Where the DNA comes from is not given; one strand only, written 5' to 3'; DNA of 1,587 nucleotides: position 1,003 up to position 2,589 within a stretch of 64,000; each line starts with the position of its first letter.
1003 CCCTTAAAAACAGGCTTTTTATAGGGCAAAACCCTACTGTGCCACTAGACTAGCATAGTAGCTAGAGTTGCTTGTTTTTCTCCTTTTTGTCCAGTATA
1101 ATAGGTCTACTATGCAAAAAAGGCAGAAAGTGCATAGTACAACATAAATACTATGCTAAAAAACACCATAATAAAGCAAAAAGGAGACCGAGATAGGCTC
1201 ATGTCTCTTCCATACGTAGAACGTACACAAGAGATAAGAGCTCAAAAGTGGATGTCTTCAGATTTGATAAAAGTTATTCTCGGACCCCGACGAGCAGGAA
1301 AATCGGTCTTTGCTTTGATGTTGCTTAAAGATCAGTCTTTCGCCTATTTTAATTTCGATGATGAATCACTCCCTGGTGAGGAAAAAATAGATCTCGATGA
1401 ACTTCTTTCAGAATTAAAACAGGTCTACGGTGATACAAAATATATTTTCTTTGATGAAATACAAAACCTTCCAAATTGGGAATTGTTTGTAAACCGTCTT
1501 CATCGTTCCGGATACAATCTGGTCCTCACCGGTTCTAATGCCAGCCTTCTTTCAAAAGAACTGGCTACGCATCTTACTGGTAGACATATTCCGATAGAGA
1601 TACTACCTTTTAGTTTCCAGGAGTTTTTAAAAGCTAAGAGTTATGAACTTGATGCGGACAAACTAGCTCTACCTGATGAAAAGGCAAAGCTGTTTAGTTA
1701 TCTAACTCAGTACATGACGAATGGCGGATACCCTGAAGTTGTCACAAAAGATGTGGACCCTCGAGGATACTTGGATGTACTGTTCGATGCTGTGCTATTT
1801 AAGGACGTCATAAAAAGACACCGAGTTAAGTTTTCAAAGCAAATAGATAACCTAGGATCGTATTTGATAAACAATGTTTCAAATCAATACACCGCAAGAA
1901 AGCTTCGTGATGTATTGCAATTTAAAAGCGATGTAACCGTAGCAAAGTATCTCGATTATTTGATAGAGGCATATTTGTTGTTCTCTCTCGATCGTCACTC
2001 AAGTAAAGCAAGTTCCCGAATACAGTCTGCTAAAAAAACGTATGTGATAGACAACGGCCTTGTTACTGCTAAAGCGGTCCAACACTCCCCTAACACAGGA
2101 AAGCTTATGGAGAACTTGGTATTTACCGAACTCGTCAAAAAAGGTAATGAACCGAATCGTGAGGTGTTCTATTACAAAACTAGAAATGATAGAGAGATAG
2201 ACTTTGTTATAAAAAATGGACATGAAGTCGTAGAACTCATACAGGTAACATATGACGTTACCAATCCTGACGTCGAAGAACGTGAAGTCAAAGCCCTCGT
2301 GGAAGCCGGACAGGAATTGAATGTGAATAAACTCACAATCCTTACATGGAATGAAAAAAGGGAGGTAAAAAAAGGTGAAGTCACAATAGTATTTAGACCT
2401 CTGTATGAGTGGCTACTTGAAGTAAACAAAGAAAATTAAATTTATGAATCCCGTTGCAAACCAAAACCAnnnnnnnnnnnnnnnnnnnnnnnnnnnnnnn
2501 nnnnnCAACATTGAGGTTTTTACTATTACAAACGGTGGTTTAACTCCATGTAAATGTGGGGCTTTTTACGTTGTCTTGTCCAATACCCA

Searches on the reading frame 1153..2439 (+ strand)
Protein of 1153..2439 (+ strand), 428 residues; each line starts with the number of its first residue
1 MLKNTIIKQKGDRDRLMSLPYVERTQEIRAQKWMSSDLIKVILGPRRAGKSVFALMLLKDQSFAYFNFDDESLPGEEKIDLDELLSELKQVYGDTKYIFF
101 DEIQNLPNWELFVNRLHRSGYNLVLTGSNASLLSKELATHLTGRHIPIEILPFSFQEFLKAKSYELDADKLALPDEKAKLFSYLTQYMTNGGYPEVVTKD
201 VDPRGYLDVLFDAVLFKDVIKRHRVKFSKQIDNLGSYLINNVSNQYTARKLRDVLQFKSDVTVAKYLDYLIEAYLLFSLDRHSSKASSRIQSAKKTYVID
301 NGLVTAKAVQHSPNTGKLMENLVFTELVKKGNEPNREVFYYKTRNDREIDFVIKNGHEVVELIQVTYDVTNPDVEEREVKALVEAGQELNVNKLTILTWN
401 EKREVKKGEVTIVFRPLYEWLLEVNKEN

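Call 9: search_protein_families(library=pfam, proteins=[window:1153-2439:+], max_evalue=0.001)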
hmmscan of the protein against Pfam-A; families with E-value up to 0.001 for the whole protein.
window:1153-2439:+ (428 aa): 2 families
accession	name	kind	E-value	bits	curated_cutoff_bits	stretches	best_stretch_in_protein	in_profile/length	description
PF13173.12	AAA_14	-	1.5e-34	119.2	27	1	38-159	3-129/129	AAA domain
PF13635.12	DUF4143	-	5.2e-25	88.5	28.1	1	217-365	2-157/160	Domain of unknown function (DUF4143)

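Call 57: find_encoding_contigs(protein=window:1153-2439:+, flank=10000, max_places=2)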
Protein window:1153-2439:+ (428 aa): 12 contigs read that carry it; 2 places shown.
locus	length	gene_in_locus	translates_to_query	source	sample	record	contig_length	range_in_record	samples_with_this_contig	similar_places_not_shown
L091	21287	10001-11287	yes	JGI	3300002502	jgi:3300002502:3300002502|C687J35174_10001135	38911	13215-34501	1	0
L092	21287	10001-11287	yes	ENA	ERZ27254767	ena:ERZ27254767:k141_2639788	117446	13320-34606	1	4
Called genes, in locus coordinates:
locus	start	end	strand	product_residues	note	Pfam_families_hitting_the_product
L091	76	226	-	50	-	-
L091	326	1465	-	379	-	PF01207:Dus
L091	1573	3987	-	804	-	PF00004:AAA, PF07724:AAA_2, PF07728:AAA_5 (faint), PF10431:ClpB_D2-small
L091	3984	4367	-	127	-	-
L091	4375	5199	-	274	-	-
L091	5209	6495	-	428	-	PF02403:Seryl_tRNA_N, PF00587:tRNA-synt_2b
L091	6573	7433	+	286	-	PF02481:DNA_processg_A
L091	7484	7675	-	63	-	-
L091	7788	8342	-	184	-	-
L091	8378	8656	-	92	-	-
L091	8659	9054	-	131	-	PF07883:Cupin_2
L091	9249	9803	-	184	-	-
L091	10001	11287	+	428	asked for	PF13173:AAA_14, PF13635:DUF4143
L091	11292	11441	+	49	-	-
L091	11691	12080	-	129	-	-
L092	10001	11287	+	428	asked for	PF13173:AAA_14, PF13635:DUF4143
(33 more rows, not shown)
